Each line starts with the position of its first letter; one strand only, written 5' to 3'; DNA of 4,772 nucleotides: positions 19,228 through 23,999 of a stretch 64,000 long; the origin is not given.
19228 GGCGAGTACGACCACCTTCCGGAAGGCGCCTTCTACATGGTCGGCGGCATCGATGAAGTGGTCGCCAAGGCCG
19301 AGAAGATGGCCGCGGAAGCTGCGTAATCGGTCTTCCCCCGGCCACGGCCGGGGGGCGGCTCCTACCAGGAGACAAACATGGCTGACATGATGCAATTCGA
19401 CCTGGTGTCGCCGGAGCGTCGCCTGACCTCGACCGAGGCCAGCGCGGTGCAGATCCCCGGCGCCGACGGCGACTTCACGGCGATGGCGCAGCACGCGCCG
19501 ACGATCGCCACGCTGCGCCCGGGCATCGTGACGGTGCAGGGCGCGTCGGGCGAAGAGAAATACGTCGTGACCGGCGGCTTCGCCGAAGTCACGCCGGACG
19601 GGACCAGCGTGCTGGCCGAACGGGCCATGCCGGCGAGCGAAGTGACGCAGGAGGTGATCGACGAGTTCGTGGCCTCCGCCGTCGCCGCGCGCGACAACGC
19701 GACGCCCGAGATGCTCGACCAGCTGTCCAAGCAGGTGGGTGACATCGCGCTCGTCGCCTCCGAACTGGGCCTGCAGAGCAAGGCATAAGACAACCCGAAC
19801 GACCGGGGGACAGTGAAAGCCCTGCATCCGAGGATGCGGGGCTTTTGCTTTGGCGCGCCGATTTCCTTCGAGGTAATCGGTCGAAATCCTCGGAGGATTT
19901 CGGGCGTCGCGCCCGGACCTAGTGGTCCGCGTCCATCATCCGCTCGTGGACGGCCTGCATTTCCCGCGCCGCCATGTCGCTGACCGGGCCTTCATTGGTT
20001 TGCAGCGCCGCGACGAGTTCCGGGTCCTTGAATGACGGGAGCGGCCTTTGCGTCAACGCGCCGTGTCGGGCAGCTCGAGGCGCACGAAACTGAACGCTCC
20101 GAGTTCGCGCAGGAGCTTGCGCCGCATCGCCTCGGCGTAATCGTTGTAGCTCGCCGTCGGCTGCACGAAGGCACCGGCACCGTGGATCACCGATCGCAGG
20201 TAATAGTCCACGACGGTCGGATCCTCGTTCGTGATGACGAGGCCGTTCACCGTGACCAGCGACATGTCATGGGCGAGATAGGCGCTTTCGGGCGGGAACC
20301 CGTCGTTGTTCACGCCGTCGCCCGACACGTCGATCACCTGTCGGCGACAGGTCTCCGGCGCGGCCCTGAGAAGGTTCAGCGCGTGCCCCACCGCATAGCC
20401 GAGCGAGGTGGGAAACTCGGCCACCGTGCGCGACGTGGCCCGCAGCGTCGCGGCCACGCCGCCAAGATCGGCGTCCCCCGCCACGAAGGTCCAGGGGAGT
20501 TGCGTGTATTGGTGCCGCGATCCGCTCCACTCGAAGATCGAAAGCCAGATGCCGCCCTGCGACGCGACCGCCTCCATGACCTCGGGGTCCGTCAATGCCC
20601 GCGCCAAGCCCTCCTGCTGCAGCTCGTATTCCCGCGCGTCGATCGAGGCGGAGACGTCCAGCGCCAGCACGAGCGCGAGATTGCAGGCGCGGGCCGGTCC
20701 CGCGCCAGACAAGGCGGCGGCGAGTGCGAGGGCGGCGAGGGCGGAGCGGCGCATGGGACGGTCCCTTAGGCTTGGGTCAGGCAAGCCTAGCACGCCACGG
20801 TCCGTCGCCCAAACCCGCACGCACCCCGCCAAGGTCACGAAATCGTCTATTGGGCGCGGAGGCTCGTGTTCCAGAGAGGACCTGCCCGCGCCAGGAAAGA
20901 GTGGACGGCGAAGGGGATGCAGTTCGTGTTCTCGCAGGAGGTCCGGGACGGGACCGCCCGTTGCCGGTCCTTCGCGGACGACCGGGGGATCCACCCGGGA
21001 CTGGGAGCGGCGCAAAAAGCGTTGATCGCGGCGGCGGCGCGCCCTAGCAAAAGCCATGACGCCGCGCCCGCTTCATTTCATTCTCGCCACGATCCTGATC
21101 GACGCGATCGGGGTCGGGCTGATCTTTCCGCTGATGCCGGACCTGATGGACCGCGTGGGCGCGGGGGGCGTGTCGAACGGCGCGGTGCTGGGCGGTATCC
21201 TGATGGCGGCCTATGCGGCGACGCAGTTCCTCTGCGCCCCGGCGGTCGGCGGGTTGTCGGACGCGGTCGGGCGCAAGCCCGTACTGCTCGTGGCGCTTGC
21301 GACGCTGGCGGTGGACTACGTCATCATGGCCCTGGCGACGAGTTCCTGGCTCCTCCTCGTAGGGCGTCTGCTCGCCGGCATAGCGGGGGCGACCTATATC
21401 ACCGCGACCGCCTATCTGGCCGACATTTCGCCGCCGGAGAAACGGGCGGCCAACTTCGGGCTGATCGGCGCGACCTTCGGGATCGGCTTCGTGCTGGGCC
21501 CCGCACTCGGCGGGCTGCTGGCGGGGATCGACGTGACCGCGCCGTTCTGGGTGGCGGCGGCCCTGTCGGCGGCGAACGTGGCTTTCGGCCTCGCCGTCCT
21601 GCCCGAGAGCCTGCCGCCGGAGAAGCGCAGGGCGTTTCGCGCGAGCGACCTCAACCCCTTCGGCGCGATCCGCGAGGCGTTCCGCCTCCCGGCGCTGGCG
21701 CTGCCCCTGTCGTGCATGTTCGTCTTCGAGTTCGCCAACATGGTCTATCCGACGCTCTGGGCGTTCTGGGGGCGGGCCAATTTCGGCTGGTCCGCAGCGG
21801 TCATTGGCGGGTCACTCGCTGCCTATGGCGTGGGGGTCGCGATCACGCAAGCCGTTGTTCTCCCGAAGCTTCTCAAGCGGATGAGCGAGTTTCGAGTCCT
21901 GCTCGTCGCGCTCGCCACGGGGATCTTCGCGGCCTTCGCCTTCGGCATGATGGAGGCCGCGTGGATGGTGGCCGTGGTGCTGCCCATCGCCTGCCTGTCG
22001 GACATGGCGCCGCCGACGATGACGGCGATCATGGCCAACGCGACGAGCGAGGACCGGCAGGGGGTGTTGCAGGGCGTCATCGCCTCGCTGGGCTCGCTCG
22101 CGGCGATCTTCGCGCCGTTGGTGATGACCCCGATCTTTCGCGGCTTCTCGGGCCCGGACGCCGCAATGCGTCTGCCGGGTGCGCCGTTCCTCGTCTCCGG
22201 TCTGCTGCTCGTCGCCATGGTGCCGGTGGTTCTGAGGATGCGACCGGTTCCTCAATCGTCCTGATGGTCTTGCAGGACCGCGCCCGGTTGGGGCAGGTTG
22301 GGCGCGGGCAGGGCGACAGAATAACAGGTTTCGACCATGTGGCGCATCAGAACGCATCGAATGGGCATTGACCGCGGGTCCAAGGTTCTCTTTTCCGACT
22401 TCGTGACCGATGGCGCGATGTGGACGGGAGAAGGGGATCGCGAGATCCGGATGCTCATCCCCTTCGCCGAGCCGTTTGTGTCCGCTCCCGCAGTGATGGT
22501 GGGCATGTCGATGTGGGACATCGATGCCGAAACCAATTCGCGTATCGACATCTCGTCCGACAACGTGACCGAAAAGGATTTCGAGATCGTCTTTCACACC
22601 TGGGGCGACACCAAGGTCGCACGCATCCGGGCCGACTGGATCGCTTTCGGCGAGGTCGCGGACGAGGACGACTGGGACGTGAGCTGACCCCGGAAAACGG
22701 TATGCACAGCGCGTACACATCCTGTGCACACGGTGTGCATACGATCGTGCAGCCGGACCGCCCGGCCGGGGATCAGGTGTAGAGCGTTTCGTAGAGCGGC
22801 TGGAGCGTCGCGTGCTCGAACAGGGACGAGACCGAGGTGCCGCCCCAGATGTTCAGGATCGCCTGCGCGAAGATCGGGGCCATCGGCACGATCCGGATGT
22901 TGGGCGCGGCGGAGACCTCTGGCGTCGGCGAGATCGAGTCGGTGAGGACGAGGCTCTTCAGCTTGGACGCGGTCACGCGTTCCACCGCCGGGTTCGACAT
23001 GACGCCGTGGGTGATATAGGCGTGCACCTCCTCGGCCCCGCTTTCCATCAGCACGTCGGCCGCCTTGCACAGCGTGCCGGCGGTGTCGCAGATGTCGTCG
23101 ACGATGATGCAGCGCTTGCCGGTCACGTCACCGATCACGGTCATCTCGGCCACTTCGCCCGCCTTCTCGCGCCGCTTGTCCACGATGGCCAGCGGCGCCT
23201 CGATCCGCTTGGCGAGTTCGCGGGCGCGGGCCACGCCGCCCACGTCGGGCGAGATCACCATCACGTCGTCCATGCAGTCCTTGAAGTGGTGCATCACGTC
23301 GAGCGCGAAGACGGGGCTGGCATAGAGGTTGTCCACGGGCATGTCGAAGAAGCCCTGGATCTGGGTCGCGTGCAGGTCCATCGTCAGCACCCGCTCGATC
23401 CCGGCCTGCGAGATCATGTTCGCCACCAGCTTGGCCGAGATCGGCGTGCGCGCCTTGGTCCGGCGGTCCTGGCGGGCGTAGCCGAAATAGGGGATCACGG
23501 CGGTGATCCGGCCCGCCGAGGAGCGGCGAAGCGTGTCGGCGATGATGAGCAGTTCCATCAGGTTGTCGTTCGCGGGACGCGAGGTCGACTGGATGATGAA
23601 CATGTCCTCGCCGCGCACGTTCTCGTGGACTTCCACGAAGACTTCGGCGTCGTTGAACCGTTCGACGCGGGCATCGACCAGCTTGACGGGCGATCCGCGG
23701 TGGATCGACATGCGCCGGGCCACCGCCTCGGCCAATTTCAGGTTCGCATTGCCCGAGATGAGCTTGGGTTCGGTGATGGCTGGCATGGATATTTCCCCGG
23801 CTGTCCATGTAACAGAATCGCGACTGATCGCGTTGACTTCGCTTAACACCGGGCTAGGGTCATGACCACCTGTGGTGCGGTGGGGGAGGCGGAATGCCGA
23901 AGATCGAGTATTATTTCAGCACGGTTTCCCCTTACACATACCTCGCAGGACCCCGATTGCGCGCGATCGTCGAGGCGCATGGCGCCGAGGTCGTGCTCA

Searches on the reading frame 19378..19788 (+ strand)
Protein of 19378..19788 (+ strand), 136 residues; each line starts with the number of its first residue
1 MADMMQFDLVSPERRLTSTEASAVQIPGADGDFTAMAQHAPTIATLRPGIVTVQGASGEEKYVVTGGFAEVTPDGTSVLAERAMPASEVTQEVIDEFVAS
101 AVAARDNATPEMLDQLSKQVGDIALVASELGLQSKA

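Call 61: search_protein_families(library=pfam, proteins=[window:19378-19788:+], max_evalue=1e-8)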
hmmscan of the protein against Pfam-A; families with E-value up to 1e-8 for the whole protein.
window:19378-19788:+ (136 aa): 1 family
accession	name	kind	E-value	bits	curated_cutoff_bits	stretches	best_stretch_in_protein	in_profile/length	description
PF02823.21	ATP-synt_DE_N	-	3.1e-25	88.4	27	1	5-83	1-80/80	ATP synthase, Delta/Epsilon chain, beta-sandwich domain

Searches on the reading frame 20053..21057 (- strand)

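Call 61: search_protein_families(library=pfam, proteins=[window:20053-21057:-], max_evalue=1e-8)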
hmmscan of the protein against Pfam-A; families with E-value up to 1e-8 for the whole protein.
window:20053-21057:- (334 aa): 1 family
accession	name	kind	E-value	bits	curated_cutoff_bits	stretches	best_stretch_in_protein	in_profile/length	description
PF06707.17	DUF1194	-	6.3e-66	222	27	1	124-320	1-203/206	Protein of unknown function (DUF1194)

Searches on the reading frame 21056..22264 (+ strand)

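Call 61: search_protein_families(library=pfam, proteins=[window:21056-22264:+], max_evalue=1e-8)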
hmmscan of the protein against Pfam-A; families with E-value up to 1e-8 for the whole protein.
window:21056-22264:+ (402 aa): 3 families
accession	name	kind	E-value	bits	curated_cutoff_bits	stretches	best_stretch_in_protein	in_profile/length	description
PF07690.21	MFS_1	-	1.8e-45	155.8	33.4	1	11-354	3-347/347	Major Facilitator Superfamily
PF00083.30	Sugar_tr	-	1.2e-13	51.3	22.3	1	44-185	46-194/452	Sugar (and other) transporter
PF12832.13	MFS_1_like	-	1.1e-09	38.3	25.2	0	66-159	269-365/373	MFS_1 like family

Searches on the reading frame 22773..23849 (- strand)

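Call 61: search_protein_families(library=pfam, proteins=[window:22773-23849:-], max_evalue=1e-8)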
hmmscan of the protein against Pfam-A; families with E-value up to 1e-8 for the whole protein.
window:22773-23849:- (358 aa): 3 families
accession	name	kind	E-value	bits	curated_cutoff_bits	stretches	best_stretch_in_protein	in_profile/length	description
PF13793.12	Pribosyltran_N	-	2.6e-49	166.4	25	1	29-150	2-117/117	N-terminal domain of ribose phosphate pyrophosphokinase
PF00156.33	Pribosyltran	-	9.9e-25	87.1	26.3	1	172-301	2-144/158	Phosphoribosyl transferase domain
PF14572.12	Pribosyl_synth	-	9.5e-22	78.3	27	1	232-344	71-183/184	Phosphoribosyl synthetase-associated domain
